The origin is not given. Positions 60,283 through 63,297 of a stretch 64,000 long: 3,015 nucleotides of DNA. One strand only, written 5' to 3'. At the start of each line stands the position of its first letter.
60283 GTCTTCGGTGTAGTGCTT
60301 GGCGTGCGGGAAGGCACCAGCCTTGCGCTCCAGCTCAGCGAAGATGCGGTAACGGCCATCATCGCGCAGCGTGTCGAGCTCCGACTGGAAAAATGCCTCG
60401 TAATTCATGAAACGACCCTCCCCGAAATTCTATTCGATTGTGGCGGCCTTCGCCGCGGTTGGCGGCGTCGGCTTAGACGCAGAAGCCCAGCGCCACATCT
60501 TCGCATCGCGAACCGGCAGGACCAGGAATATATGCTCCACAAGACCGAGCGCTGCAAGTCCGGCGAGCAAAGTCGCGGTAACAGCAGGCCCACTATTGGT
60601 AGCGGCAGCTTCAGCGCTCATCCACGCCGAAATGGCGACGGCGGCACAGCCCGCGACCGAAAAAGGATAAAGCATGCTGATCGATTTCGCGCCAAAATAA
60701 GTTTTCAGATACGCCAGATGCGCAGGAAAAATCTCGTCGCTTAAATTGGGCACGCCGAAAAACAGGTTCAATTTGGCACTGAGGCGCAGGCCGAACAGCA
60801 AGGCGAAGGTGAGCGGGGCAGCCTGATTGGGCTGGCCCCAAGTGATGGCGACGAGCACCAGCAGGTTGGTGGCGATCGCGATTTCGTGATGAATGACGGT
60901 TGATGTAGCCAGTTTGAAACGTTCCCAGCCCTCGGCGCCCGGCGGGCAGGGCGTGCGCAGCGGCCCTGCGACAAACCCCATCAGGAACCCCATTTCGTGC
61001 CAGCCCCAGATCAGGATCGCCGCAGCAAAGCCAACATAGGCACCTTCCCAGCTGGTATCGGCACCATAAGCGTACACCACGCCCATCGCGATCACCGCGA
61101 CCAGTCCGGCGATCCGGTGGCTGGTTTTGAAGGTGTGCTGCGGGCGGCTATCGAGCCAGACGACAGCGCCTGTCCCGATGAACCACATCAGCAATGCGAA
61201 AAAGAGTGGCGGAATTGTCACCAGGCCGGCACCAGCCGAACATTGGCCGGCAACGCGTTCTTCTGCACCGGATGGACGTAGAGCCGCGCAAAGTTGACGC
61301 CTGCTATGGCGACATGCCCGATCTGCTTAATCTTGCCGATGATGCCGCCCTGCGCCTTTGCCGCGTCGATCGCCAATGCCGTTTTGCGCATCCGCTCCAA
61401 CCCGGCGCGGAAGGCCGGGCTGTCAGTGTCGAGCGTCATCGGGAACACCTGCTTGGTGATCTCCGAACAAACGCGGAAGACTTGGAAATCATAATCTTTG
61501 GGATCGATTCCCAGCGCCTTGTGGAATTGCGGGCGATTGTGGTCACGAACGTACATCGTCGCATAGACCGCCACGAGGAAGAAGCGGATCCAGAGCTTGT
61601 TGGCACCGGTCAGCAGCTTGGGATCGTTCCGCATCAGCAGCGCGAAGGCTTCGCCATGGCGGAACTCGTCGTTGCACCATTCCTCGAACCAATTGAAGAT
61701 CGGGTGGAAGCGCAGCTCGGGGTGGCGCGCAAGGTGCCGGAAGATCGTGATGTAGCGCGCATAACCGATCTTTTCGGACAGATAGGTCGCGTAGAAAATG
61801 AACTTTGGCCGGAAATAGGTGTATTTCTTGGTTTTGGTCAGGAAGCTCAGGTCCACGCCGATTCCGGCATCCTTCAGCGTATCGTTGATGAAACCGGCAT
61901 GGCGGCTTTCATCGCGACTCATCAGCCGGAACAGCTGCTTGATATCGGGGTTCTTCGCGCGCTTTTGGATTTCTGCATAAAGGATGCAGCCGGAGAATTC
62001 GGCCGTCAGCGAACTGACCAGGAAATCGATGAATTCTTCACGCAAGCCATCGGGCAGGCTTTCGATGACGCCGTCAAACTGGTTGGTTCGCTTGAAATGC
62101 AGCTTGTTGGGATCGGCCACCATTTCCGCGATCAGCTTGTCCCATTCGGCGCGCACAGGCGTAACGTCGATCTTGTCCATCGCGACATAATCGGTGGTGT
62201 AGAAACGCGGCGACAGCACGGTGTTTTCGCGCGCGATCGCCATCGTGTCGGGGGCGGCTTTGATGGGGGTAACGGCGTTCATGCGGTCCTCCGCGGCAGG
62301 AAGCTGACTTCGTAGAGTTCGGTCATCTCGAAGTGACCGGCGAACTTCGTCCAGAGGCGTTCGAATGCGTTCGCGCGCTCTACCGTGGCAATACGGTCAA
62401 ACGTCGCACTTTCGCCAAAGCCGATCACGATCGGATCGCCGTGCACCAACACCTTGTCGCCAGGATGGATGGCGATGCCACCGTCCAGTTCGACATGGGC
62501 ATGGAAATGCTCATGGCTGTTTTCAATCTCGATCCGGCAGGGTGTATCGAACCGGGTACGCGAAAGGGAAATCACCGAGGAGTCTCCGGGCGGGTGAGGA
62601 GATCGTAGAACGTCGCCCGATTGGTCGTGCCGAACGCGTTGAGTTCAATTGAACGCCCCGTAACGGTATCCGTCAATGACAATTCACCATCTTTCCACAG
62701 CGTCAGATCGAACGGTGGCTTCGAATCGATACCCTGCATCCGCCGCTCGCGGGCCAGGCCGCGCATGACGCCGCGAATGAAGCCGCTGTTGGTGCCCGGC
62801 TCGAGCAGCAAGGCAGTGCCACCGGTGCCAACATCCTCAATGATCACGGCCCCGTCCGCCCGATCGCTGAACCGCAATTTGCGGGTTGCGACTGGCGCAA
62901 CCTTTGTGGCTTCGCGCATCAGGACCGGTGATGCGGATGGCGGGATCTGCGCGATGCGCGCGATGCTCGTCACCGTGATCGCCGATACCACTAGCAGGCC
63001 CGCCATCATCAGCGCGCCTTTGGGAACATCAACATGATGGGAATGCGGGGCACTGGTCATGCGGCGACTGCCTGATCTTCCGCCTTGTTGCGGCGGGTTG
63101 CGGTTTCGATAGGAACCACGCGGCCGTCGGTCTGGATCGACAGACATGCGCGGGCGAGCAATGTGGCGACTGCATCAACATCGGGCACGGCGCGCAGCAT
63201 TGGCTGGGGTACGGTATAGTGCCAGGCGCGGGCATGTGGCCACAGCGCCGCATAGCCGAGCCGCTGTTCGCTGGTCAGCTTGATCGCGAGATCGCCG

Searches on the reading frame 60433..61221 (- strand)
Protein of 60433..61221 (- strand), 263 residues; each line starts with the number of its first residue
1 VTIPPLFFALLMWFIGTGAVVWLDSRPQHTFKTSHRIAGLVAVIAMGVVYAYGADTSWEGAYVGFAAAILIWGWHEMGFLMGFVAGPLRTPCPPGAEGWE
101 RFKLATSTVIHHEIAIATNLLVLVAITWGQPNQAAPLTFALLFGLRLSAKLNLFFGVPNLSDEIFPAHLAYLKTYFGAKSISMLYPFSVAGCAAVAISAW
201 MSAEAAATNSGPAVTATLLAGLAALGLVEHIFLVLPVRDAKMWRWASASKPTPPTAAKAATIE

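Call 15: search_protein_families(library=ncbifam, proteins=[window:60433-61221:-], max_evalue=0.00001)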
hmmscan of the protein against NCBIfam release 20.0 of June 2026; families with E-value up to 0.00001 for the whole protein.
window:60433-61221:- (263 aa): 1 family
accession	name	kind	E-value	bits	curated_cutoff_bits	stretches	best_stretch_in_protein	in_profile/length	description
TIGR03055.1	photo_alph_chp2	equivalog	6.6e-69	232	164.05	1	6-246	3-244/245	putative photosynthetic complex assembly protein PuhE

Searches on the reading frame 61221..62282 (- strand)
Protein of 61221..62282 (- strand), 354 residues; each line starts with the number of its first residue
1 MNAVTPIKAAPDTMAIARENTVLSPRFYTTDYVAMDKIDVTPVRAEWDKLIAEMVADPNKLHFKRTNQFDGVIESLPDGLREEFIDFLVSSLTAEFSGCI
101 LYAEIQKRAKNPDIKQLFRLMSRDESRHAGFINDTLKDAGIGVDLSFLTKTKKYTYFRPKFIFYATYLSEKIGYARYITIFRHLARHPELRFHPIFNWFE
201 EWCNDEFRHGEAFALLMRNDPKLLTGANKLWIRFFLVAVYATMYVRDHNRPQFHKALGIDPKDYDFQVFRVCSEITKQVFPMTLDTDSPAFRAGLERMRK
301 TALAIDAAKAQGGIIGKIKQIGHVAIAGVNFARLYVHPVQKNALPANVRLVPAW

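Call 15: search_protein_families(library=ncbifam, proteins=[window:61221-62282:-], max_evalue=0.00001)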
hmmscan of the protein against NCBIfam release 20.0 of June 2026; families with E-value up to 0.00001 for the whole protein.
window:61221-62282:- (354 aa): 2 families
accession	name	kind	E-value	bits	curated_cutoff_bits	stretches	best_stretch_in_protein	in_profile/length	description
NF010172.0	PRK13654.1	subfamily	1.9e-153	510.8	391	1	9-349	15-359/361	magnesium-protoporphyrin IX monomethyl ester cyclase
TIGR02029.1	AcsF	equivalog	2.1e-152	507.1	192.5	1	17-340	7-335/337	magnesium-protoporphyrin IX monomethyl ester (oxidative) cyclase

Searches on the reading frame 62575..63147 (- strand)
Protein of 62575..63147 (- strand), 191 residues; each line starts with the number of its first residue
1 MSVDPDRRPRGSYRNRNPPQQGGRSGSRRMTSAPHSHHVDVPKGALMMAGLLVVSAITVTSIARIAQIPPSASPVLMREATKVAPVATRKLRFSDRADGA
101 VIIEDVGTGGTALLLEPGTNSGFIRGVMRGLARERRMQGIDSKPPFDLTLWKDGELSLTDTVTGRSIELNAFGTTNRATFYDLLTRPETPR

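Call 15: search_protein_families(library=ncbifam, proteins=[window:62575-63147:-], max_evalue=0.00001)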
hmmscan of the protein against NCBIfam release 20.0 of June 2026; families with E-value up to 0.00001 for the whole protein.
window:62575-63147:- (191 aa): 1 family
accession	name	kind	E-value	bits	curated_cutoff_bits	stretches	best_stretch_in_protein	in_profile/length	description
TIGR03054.2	photo_alph_chp1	equivalog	1.7e-47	161.2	55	1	41-184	1-137/138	photosynthetic complex assembly protein PuhC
